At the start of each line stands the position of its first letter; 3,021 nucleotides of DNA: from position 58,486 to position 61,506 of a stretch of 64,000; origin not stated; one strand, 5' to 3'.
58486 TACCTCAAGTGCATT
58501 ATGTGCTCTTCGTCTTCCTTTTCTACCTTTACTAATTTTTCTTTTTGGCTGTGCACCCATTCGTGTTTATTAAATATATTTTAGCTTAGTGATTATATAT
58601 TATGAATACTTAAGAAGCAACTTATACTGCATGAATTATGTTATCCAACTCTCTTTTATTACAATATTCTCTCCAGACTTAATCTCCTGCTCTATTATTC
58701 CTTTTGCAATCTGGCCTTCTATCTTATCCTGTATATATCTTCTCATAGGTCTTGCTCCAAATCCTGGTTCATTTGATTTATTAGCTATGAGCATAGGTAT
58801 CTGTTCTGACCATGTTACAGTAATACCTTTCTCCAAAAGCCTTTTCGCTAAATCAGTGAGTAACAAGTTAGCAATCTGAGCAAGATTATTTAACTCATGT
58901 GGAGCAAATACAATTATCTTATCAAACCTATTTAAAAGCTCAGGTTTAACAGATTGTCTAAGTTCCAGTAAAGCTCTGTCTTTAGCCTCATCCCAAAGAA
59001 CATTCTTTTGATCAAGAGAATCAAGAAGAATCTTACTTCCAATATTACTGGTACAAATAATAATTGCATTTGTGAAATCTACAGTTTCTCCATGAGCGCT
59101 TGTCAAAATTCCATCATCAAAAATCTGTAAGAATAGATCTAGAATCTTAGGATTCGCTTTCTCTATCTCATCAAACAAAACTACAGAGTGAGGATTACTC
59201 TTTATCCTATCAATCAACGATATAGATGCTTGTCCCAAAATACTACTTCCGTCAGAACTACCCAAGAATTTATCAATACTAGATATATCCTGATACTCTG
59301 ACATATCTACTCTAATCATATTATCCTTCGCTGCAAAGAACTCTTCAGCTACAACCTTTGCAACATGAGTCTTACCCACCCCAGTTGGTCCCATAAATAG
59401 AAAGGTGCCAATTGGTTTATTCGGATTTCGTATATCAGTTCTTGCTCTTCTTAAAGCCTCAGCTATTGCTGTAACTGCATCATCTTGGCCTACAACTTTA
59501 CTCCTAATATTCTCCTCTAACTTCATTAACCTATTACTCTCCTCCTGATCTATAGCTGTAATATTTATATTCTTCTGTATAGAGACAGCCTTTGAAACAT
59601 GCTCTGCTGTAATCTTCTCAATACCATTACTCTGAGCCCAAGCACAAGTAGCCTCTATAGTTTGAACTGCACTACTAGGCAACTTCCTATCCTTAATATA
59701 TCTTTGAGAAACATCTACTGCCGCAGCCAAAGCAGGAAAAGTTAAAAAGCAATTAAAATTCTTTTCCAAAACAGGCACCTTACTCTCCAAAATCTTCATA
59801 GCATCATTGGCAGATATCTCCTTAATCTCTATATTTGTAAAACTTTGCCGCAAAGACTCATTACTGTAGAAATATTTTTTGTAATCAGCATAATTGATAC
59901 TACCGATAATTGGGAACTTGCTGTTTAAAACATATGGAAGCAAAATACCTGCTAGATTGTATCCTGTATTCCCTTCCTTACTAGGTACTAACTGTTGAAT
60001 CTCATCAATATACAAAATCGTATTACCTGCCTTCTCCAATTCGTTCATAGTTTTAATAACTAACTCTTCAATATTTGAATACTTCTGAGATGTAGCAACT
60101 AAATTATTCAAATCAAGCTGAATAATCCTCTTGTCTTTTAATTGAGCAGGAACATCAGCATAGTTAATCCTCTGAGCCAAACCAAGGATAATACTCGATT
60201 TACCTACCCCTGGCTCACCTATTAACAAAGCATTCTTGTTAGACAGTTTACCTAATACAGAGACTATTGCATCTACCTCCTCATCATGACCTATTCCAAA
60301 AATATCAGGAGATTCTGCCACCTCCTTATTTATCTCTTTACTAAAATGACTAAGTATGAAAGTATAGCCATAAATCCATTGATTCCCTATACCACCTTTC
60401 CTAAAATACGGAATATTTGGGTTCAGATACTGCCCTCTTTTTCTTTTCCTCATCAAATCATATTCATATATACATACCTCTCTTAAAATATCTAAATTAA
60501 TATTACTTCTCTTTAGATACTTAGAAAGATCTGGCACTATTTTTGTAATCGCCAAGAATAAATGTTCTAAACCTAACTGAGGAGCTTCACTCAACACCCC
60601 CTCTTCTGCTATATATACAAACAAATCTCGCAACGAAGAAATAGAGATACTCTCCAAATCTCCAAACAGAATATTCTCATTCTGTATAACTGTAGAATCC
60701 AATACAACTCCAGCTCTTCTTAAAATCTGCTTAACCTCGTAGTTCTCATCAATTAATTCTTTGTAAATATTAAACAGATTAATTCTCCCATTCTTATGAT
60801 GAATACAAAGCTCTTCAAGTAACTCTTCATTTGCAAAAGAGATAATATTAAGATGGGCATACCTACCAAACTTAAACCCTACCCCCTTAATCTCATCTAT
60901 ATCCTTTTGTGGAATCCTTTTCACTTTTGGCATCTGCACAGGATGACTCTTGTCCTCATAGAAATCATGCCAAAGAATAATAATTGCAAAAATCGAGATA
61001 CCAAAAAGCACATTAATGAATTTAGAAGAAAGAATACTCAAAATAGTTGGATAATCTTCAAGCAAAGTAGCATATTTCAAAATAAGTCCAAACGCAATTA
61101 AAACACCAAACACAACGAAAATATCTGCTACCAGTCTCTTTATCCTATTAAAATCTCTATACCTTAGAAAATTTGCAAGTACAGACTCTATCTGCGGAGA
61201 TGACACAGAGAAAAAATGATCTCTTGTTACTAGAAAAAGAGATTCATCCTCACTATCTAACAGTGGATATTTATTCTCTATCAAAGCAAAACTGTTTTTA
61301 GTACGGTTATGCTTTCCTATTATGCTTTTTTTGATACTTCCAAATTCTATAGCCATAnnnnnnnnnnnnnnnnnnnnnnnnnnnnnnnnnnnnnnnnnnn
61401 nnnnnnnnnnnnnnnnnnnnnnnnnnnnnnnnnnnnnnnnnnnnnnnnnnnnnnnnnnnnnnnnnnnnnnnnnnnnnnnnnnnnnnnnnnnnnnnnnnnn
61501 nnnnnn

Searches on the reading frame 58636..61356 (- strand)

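Call 7: search_protein_families(library=pfam, proteins=[window:58636-61356:-], max_evalue=0.01)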
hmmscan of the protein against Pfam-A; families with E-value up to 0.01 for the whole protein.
window:58636-61356:- (906 aa): 29 families (the best 25 are shown)
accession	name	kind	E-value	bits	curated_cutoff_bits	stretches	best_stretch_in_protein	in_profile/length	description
PF07724.20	AAA_2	-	4.9e-46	157.2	27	1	647-814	1-166/166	AAA domain (Cdc48 subfamily)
PF00004.35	AAA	-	1.8e-19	71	21.2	2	653-772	2-110/131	ATPase family associated with various cellular activities (AAA)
PF10431.15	ClpB_D2-small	-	8.3e-19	67.9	21.9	1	823-900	4-81/81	C-terminal, D2-small domain, of ClpB protein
PF17871.7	AAA_lid_9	-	1.7e-11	44.4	22.8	1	516-607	2-94/104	AAA lid domain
PF07728.20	AAA_5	-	3.4e-11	43.7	22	1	652-774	2-125/139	AAA domain (dynein-related subfamily)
PF13401.12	AAA_22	-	5.9e-11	43.2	27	2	375-459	7-97/130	AAA domain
PF13191.12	AAA_16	-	1.2e-09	39.3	32.6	1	356-401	4-52/167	AAA ATPase domain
PF13173.12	AAA_14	-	4.8e-09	36.7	27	1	373-456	2-74/129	AAA domain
PF00158.32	Sigma54_activat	-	6.4e-08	32.9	20.2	1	634-771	7-142/168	Sigma-54 interaction domain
PF13479.12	AAA_24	-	6.5e-06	26.6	27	0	653-737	6-79/195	AAA domain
PF12775.13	AAA_7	-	1e-05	25.6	25.8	0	652-698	36-82/181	P-loop containing dynein motor region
PF05673.19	DUF815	-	1.2e-05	25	23.8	0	368-424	48-97/249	Protein of unknown function (DUF815)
PF03193.22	RsgA_GTPase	-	1.3e-05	25.5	30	0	362-397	95-130/174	RsgA GTPase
PF05496.18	RuvB_N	-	2.2e-05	24.7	27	0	622-676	10-60/159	Holliday junction DNA helicase RuvB P-loop domain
PF20720.3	nSTAND3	-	2.5e-05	24.5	27.2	0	653-690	21-59/155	Novel STAND NTPase 3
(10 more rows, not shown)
